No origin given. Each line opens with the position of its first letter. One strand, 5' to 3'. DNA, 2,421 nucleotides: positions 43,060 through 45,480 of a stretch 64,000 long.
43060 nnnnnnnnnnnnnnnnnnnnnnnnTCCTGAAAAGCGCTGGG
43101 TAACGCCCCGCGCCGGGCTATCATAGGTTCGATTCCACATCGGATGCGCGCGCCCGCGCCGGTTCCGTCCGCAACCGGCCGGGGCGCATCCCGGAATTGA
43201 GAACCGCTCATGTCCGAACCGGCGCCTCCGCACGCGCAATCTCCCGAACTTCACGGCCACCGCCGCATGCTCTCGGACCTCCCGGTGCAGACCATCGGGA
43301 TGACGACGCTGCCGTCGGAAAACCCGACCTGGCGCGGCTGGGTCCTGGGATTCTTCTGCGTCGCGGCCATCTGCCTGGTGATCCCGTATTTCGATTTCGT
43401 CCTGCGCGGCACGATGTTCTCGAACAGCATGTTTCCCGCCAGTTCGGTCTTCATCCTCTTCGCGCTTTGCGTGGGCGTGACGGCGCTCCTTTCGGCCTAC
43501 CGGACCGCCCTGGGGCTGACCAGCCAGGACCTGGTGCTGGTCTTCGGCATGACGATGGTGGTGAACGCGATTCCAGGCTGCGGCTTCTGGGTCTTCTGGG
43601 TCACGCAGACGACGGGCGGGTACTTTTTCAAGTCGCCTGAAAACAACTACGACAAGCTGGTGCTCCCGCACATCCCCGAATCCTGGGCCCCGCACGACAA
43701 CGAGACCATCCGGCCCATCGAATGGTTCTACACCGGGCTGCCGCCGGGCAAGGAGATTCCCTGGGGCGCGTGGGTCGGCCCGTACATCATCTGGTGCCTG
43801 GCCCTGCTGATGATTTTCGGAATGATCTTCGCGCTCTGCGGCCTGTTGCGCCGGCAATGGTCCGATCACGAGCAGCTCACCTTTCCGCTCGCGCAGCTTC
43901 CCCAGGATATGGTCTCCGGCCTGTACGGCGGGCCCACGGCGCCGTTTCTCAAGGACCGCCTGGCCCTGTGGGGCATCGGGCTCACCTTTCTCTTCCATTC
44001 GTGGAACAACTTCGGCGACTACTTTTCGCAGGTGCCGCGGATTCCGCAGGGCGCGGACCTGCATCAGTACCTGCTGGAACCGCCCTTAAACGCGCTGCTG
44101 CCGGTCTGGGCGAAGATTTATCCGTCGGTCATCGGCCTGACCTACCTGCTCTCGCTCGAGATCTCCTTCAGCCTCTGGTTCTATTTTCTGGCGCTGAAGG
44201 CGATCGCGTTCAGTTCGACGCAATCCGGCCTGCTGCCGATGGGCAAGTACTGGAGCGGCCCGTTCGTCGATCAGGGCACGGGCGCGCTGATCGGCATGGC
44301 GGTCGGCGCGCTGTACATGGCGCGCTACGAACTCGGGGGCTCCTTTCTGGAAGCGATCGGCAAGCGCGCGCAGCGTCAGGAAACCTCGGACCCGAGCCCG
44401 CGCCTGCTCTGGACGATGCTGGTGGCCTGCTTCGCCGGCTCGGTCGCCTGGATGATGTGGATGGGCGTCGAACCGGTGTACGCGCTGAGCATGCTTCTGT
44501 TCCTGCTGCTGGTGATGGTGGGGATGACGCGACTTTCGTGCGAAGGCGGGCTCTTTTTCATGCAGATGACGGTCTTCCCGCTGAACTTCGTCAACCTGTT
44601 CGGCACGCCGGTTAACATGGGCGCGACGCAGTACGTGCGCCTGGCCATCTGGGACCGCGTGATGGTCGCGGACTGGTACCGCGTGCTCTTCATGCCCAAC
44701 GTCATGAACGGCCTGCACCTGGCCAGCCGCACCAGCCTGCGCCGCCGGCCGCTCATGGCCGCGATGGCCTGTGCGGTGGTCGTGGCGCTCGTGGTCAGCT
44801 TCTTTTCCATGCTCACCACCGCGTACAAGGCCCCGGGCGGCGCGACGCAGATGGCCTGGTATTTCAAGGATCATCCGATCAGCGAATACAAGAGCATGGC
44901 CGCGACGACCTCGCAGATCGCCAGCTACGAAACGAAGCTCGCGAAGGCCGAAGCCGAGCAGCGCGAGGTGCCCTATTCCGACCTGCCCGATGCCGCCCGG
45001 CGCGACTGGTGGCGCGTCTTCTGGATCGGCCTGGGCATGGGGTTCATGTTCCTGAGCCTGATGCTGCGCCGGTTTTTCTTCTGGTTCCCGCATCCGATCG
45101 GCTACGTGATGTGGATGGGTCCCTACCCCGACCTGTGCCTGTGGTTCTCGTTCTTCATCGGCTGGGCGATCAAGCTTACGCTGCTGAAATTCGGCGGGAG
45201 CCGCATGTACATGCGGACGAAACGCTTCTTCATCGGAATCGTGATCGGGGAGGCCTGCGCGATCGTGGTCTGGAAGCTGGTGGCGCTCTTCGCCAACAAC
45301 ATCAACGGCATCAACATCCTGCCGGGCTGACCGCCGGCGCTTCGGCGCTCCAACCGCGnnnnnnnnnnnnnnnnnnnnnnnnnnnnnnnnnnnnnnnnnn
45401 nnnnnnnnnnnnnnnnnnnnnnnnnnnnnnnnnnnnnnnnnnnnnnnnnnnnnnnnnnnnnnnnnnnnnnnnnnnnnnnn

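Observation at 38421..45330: L-rhamnose operon ends in an uncharacterised 706-aa membrane protein instead of a known rhamnose transporter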

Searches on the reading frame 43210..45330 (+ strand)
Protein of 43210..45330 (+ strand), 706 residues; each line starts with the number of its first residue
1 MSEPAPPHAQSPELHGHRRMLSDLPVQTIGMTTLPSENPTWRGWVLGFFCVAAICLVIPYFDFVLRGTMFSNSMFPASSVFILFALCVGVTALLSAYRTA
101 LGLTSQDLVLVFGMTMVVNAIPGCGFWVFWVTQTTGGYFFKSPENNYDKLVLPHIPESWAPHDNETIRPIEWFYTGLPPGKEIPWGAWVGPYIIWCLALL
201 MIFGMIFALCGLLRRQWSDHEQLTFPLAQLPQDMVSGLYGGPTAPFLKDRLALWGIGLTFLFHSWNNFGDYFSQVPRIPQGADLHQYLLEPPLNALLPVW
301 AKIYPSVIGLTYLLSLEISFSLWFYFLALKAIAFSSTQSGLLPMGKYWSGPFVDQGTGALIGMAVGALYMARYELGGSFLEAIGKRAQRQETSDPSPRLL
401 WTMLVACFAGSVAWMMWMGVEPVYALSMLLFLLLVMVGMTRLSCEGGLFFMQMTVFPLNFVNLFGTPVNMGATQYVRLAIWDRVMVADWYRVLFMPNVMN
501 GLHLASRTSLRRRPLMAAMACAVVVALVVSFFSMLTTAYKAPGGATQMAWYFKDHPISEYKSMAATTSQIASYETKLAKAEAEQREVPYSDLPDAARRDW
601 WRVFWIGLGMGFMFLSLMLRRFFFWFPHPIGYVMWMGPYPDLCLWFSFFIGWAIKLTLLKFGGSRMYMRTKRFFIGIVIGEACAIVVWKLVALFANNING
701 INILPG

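Call 3: search_protein_families(library=pfam, proteins=[window:43210-45330:+], max_evalue=0.01)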
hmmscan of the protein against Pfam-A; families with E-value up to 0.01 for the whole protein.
window:43210-45330:+ (706 aa): 2 families
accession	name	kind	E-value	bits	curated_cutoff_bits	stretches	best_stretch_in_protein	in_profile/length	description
PF20581.3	DUF6785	-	3.1e-112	376.1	25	1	40-540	1-496/498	Family of unknown function (DUF6785)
PF20580.3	DUF6784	-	1.2e-20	74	26.4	1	604-696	2-94/101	Domain of unknown function (DUF6784)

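Call 5: search_protein_families(library=ncbifam, proteins=[window:43210-45330:+], max_evalue=0.01)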
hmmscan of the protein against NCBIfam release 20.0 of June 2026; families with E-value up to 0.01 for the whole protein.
window:43210-45330:+ (706 aa): 0 families

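Call 10: find_homologous_proteins(query=window:43210-45327:+, max_evalue=0.00001)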
Query window:43210-45327:+ (706 aa): 72 proteins with E <= 0.00001 among 8000 candidates.
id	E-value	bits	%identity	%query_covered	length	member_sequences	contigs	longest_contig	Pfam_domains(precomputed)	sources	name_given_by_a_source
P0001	0.0e+0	1647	100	100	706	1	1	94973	PF20580.4,PF20581.4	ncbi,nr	ncbi:MAG: hypothetical protein KIS92_01435 [Planctomycetota bacterium]|nr:hypothetical protein [Plan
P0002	0.0e+0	1048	71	87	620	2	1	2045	PF20580.4,PF20581.4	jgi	jgi:hypothetical protein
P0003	1.0e-289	981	60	98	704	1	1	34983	PF20580.4,PF20581.4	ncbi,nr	ncbi:MAG: hypothetical protein KIS92_10470 [Planctomycetota bacterium]|nr:hypothetical protein [Plan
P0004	6.7e-282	955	59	100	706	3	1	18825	PF20580.4,PF20581.4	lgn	-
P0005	2.8e-273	927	58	99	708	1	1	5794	PF20580.4,PF20581.4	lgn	-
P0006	5.6e-272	923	59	94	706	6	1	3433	PF20580.4,PF20581.4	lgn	-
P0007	3.3e-262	890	55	100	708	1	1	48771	PF20580.4,PF20581.4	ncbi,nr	ncbi:MAG: hypothetical protein KIS92_06365 [Planctomycetota bacterium]|nr:hypothetical protein [Plan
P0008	1.5e-261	888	56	99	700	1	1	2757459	PF20580.4,PF20581.4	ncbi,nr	ncbi:MAG: hypothetical protein M5U26_08195 [Planctomycetota bacterium]|nr:hypothetical protein [Plan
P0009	7.4e-256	869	55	99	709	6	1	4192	PF20580.4,PF20581.4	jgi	-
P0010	1.6e-248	845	54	100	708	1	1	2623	PF20580.4,PF20581.4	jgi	jgi:hypothetical protein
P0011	6.8e-222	757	50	99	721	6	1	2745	PF20580.4,PF20581.4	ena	-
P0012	2.0e-207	709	47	100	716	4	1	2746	PF20580.4,PF20581.4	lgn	-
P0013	1.9e-205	703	48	97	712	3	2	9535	PF20580.4,PF20581.4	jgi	-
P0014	2.0e-203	696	48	95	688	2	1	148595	PF20580.4,PF20581.4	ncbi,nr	ncbi:MAG: hypothetical protein HY291_02325 [Planctomycetes bacterium]|nr:hypothetical protein [Planc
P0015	1.9e-200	686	47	98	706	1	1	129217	PF20580.4,PF20581.4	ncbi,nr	ncbi:MAG: hypothetical protein KIS92_00565 [Planctomycetota bacterium]|nr:hypothetical protein [Plan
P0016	2.3e-199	682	44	100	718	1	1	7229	PF20580.4,PF20581.4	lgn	-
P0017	6.6e-199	681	47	93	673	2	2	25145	PF20580.4,PF20581.4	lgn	-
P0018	4.5e-192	658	45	95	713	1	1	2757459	PF20580.4,PF20581.4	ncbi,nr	ncbi:MAG: hypothetical protein M5U26_09520 [Planctomycetota bacterium]|nr:hypothetical protein [Plan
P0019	3.5e-187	642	44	94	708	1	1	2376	PF20580.4,PF20581.4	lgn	-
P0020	1.1e-184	634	42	99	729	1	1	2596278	PF20580.4,PF20581.4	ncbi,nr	ncbi:MAG: hypothetical protein M5U26_15050 [Planctomycetota bacterium]|nr:hypothetical protein [Plan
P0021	1.2e-183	630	43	94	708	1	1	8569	PF20580.4,PF20581.4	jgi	jgi:hypothetical protein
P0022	1.4e-178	614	42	99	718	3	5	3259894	PF20580.4,PF20581.4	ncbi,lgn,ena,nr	ncbi:MAG: hypothetical protein HS116_11165 [Planctomycetes bacterium]|nr:hypothetical protein [Planc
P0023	4.6e-178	612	43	95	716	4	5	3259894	PF20580.4,PF20581.4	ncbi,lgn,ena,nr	ncbi:MAG: hypothetical protein HS116_11170 [Planctomycetes bacterium]|nr:hypothetical protein [Planc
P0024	4.3e-174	599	42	99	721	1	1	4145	PF20580.4,PF20581.4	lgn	-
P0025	5.0e-172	592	43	96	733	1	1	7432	PF20580.4,PF20581.4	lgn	-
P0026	1.2e-167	578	45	85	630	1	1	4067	PF20581.4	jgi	jgi:hypothetical protein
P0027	4.7e-166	572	41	99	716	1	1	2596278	PF20580.4,PF20581.4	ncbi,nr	ncbi:MAG: hypothetical protein M5U26_13975 [Planctomycetota bacterium]|nr:hypothetical protein [Plan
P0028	1.4e-163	564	41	98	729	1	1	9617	PF20580.4,PF20581.4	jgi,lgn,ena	-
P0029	2.3e-162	560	40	100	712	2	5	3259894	PF20580.4,PF20581.4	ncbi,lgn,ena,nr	ncbi:MAG: hypothetical protein HS116_11160 [Planctomycetes bacterium]|nr:hypothetical protein [Planc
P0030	1.6e-160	554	42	94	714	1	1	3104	PF20580.4,PF20581.4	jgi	jgi:hypothetical protein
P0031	8.5e-158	545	39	94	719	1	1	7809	PF20580.4,PF20581.4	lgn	-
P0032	2.5e-157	543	40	98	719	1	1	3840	PF20580.4,PF20581.4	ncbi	-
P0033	2.4e-153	530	39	97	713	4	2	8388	PF20580.4,PF20581.4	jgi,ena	-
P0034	9.5e-152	525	39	94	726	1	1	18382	PF20580.4,PF20581.4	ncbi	-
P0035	5.2e-150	519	38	98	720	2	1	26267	PF20580.4,PF20581.4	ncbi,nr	ncbi:MAG: hypothetical protein HY291_21135 [Planctomycetes bacterium]|nr:hypothetical protein [Planc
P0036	1.4e-149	518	53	63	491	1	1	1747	PF20581.4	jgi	jgi:hypothetical protein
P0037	9.7e-148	512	40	91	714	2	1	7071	PF20580.4,PF20581.4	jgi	-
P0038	1.8e-145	504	39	81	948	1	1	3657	PF20580.4,PF20581.4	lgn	-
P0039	1.7e-139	484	38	94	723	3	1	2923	PF20580.4,PF20581.4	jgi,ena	-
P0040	7.0e-139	482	37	99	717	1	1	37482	PF20580.4,PF20581.4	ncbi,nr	ncbi:MAG: hypothetical protein KIS92_09210 [Planctomycetota bacterium]|nr:hypothetical protein [Plan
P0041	4.5e-132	460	36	94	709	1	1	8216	PF20580.4,PF20581.4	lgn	-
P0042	6.5e-97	344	46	46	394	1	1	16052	PF20581.4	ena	-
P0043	8.3e-79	284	29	81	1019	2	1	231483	PF20580.4,PF20581.4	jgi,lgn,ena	-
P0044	2.3e-63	233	30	94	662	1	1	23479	PF20580.4,PF20581.4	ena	-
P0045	2.8e-62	229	28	92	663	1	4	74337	PF20580.4,PF20581.4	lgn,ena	-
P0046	4.1e-62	229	30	93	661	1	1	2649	PF20580.4,PF20581.4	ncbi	-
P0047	5.6e-62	228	30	93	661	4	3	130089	PF20580.4,PF20581.4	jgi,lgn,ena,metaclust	metaclust:\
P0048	6.8e-61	225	29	92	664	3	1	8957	PF20580.4,PF20581.4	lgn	-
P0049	7.8e-59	218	29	92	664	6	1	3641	PF20580.4,PF20581.4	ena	-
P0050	4.6e-58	215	29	92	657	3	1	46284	PF20580.4,PF20581.4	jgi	-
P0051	3.3e-51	193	26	92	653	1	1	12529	PF20580.4,PF20581.4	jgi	jgi:hypothetical protein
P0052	3.9e-50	189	28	92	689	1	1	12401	PF20580.4,PF20581.4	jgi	jgi:hypothetical protein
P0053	4.9e-49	185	25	97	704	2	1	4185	PF20580.4,PF20581.4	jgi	jgi:hypothetical protein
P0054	1.9e-48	183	28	93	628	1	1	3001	PF20580.4,PF20581.4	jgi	jgi:hypothetical protein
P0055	1.3e-45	174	28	90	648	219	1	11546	PF20580.4,PF20581.4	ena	-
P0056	3.8e-41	159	26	90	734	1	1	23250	PF20580.4,PF20581.4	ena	-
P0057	8.0e-41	158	28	75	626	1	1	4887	PF20580.4,PF20581.4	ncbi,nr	ncbi:MAG: hypothetical protein HYU66_05390, partial [Armatimonadetes bacterium]|nr:hypothetical prot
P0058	6.4e-38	149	25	84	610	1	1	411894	PF20581.4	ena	-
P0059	1.2e-37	148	27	87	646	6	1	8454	PF20580.4,PF20581.4,PF03169.21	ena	-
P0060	1.4e-37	148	26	82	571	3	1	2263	PF20580.4,PF20581.4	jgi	jgi:hypothetical protein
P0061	6.5e-37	145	25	93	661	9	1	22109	PF20580.4,PF20581.4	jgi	jgi:hypothetical protein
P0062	1.5e-36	144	24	92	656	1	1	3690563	PF20580.4,PF20581.4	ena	-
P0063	1.0e-34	138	26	100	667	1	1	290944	PF20580.4,PF20581.4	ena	-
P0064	4.2e-34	136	25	86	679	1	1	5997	PF20580.4,PF20581.4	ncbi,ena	-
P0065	1.5e-33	134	29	74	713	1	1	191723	PF20580.4,PF20581.4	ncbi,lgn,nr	ncbi:MAG: hypothetical protein K8S99_17210 [Planctomycetes bacterium]|nr:hypothetical protein [Planc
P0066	1.8e-33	134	23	83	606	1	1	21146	PF20580.4,PF20581.4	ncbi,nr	ncbi:MAG: hypothetical protein M1457_14410, partial [bacterium]|nr:hypothetical protein [bacterium]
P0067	7.4e-33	132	28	72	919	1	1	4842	PF20580.4,PF20581.4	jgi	jgi:hypothetical protein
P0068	1.3e-31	128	27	92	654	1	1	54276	PF20580.4,PF20581.4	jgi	jgi:hypothetical protein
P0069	8.7e-31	125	23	90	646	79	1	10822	PF20580.4,PF20581.4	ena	-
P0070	1.9e-30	124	25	88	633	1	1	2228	PF20580.4,PF20581.4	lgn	-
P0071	5.9e-30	122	24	87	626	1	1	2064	PF20580.4,PF20581.4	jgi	jgi:hypothetical protein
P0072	1.6e-16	78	26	71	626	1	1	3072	PF20580.4,PF20581.4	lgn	-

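Call 13: find_encoding_contigs(protein=P0003, flank=10000, max_places=2)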
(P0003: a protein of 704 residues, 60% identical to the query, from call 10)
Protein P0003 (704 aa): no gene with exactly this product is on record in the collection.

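Call 14: find_encoding_contigs(protein=P0007, flank=10000, max_places=2)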
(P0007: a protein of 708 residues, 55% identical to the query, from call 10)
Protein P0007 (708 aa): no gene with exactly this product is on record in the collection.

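Call 16: find_encoding_contigs(protein=P0022, flank=10000, max_places=2)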
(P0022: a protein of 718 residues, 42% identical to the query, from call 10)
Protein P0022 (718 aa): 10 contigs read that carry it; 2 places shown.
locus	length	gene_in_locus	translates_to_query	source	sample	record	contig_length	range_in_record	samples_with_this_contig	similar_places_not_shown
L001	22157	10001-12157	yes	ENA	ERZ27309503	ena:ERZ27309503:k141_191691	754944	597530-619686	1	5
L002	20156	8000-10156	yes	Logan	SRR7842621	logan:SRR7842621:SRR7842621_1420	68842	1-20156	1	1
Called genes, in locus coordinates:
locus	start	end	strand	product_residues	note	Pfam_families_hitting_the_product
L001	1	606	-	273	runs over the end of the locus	-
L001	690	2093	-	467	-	PF00206:Lyase_1, PF10415:FumaraseC_C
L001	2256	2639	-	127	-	-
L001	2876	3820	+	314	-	-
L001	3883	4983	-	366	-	PF08240:ADH_N, PF16912:Glu_dehyd_C, PF00107:ADH_zinc_N, PF13602:ADH_zinc_N_2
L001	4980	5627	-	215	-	PF09997:DUF2238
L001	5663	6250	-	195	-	PF00072:Response_reg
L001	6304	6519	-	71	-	-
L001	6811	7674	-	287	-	PF00924:MS_channel_2nd (weak)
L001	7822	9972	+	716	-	PF20581:DUF6785, PF20580:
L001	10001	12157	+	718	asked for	PF20581:DUF6785, PF20580:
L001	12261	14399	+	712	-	PF20581:DUF6785, PF20580:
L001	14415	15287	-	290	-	PF02311:AraC_binding, PF07883:Cupin_2 (weak), PF12833:HTH_18, PF00165:HTH_AraC (weak)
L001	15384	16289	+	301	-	PF01261:AP_endonuc_2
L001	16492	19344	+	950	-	PF09371:Tex_N, PF22706:Tex_central_region, PF14639:YqgF (weak), PF16921:Tex_YqgF, PF12836:HHH_3, PF17674:HHH_9, PF00575:S1, PF23459:S1_RRP5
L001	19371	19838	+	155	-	PF13302:Acetyltransf_3 (weak), PF00583:Acetyltransf_1, PF13673:Acetyltransf_10 (weak), PF13508:Acetyltransf_7, PF08445:FR47 (weak)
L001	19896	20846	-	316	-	PF05099:TerB (weak)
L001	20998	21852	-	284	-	-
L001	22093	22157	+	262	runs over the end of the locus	PF22935:RM44_endonuclase (weak), PF14622:Ribonucleas_3_3, PF00636:Ribonuclease_3, PF00035:dsrm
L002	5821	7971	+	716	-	PF20581:DUF6785, PF20580:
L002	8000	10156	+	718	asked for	PF20581:DUF6785, PF20580:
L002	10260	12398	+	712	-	PF20581:DUF6785, PF20580:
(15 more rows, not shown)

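Call 18: find_related_loci(query=A2, collection=genome_contigs, flank=10000)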
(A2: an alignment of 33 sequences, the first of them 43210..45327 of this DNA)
Query A2 (706 aa) in genome_contigs; peptide patterns used: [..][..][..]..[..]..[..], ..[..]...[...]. (x = any residue, [..] = any of these).
593 stretches matched a pattern (row limit reached: there are more); 548 encode a relative of the query (tblastn E <= 1e-3); the best 80 are kept; 78 distinct loci.
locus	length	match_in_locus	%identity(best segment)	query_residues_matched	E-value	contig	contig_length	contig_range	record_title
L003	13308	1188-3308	57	1-706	0e+0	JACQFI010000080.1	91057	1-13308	MAG: Planctomycetota bacterium isolate NC_groundwater_1043_Pr1_S-0.65um_64_14 Montesol18_Sp65_coassembly_scaffold_947012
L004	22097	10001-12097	56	7-706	0e+0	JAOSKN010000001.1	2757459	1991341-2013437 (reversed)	MAG: Planctomycetota bacterium isolate FR_30 FR-Planctomycetota-2_s1, whole genome shotgun sequence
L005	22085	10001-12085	48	17-705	0e+0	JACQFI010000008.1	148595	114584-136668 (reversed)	MAG: Planctomycetota bacterium isolate NC_groundwater_1043_Pr1_S-0.65um_64_14 Montesol18_Sp65_coassembly_scaffold_133673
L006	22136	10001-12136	42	1-700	0e+0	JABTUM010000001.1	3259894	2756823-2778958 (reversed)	MAG: Planctomycetota bacterium isolate H5_PLA8 seq001, whole genome shotgun sequence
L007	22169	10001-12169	42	1-700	0e+0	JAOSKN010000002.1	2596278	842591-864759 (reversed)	MAG: Planctomycetota bacterium isolate FR_30 FR-Planctomycetota-2_s2, whole genome shotgun sequence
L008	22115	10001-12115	42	2-700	0e+0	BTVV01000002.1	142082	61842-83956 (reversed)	MAG: Planctomycetota bacterium AMX-MBFR-7 DNA, sequence002, whole genome shotgun sequence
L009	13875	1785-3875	42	27-703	1e-172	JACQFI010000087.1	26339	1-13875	MAG: Planctomycetota bacterium isolate NC_groundwater_1043_Pr1_S-0.65um_64_14 Montesol18_Sp65_coassembly_scaffold_100379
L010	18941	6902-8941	43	30-688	2e-171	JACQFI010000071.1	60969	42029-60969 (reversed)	MAG: Planctomycetota bacterium isolate NC_groundwater_1043_Pr1_S-0.65um_64_14 Montesol18_Sp65_coassembly_scaffold_911112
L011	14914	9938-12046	42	15-700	1e-171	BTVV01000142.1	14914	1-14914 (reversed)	MAG: Planctomycetota bacterium AMX-MBFR-7 DNA, sequence142, whole genome shotgun sequence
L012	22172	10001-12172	40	5-700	2e-171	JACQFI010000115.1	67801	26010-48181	MAG: Planctomycetota bacterium isolate NC_groundwater_1043_Pr1_S-0.65um_64_14 Montesol18_Sp65_coassembly_scaffold_139355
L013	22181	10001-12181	40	1-703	1e-168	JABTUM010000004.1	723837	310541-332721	MAG: Planctomycetota bacterium isolate H5_PLA8 seq004, whole genome shotgun sequence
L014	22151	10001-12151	41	7-700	8e-161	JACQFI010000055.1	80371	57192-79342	MAG: Planctomycetota bacterium isolate NC_groundwater_1043_Pr1_S-0.65um_64_14 Montesol18_Sp65_coassembly_scaffold_754941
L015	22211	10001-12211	38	30-703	9e-145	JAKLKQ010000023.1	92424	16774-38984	MAG: Planctomycetota bacterium isolate MAG.432 MAG.432-NODE_23_length_92424_cov_6.714306, whole genome shotgun sequence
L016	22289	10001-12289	36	5-692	5e-142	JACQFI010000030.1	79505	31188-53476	MAG: Planctomycetota bacterium isolate NC_groundwater_1043_Pr1_S-0.65um_64_14 Montesol18_Sp65_coassembly_scaffold_382582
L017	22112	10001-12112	41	4-703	4e-153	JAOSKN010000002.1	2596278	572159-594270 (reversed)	MAG: Planctomycetota bacterium isolate FR_30 FR-Planctomycetota-2_s2, whole genome shotgun sequence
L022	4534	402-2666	34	42-706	1e-115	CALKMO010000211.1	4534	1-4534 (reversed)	MAG: uncultured bacterium isolate R1_Bin_MAXBIN__205_sub_1 genome assembly, contig: c_000001279562, whole genome shotgun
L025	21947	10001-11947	29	36-696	3e-74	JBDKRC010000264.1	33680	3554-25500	MAG: Armatimonadia bacterium isolate 5_bin.152 c_000001693819, whole genome shotgun sequence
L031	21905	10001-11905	29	42-704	5e-70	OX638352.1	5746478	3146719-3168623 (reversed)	MAG: uncultured Poribacteria bacterium isolate 319d9eaa-e5ea-4d6b-972a-5b23a2ce0867 genome assembly, chromosome: 1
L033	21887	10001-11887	31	42-704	3e-70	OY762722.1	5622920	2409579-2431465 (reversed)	MAG: Candidatus Poribacteria bacterium isolate ed6806d3-dd7a-4409-98ee-5b7e1ebe3502 genome assembly, chromosome: 1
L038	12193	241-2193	29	40-706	3e-69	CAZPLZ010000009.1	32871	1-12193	MAG TPA_asm: uncultured bacterium isolate binchicken_co202_8 genome assembly, contig: NODE_224_length_32871_cov_23.78534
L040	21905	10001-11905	30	42-704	3e-69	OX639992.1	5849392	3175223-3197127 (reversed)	MAG: uncultured Poribacteria bacterium isolate 2342930e-25dc-453b-b24c-d77caf5257d8 genome assembly, chromosome: 1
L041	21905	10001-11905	29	42-704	4e-69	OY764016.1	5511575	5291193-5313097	MAG: Candidatus Poribacteria bacterium isolate 9fae2ea3-c9b7-404b-9456-b4c0b6541956 genome assembly, chromosome: 1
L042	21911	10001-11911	30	40-704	1e-68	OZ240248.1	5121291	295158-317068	MAG: Candidatus Poribacteria bacterium isolate b8ffb888-6308-4f48-b550-e0c295cc777e genome assembly, chromosome: 1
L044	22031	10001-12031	30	4-704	3e-68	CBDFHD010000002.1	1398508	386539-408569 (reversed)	MAG: Candidatus Poribacteria bacterium isolate 3ddb7f14-4d05-4080-9b3f-f5d75a2c5508 genome assembly, contig: contig_2, w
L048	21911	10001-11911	29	40-704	9e-68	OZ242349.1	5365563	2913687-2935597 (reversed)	MAG: Candidatus Poribacteria bacterium isolate e367748c-ea16-458c-b08a-e5b385d280ea genome assembly, chromosome: 1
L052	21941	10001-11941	31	25-696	3e-67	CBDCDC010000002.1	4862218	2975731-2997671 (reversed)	MAG: Candidatus Latescibacterota bacterium isolate a5674b02-4162-4bfe-8498-4cf7be1abab7 genome assembly, contig: contig_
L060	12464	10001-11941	31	25-696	2e-66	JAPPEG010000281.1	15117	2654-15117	MAG: Gemmatimonadota bacterium isolate IRC4_bin_45 NODE_2274_length_15117_cov_25.8489, whole genome shotgun sequence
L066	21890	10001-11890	28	45-695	2e-65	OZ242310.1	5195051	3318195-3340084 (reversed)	MAG: Candidatus Poribacteria bacterium isolate 20da2b61-0884-4a9e-940d-2acfcc06f24a genome assembly, chromosome: 1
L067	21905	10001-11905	30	42-704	3e-65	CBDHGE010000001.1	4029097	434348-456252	MAG: Candidatus Poribacteria bacterium isolate 9ac9c1da-626f-4e18-9c15-12d165d572a9 genome assembly, contig: contig_1, w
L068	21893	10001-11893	28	45-696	2e-65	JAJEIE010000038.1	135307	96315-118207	MAG: Candidatus Poribacteria bacterium isolate p16x65bins.49 k141_1114936, whole genome shotgun sequence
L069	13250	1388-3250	29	42-691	2e-65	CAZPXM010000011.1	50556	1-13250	MAG TPA_asm: uncultured Gemmatimonadaceae bacterium isolate SRP098346_co1_357 genome assembly, contig: NODE_314_length_5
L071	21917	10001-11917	27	45-695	5e-65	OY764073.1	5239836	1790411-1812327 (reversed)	MAG: Candidatus Poribacteria bacterium isolate c0dbee2e-4153-42cb-9392-5991059e4d04 genome assembly, chromosome: 1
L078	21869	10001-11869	27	45-695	1e-64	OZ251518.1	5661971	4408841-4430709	MAG: Candidatus Poribacteria bacterium isolate 51d61e84-101f-473b-a9d4-7d02d52c7b93 genome assembly, chromosome: 1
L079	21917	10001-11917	30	31-694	2e-64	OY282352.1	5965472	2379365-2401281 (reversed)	MAG: uncultured Latescibacteria bacterium genome assembly, chromosome: 1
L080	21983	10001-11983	26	19-695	3e-64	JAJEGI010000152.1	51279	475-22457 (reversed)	MAG: Candidatus Poribacteria bacterium isolate p16x44bins.54 k141_1384366, whole genome shotgun sequence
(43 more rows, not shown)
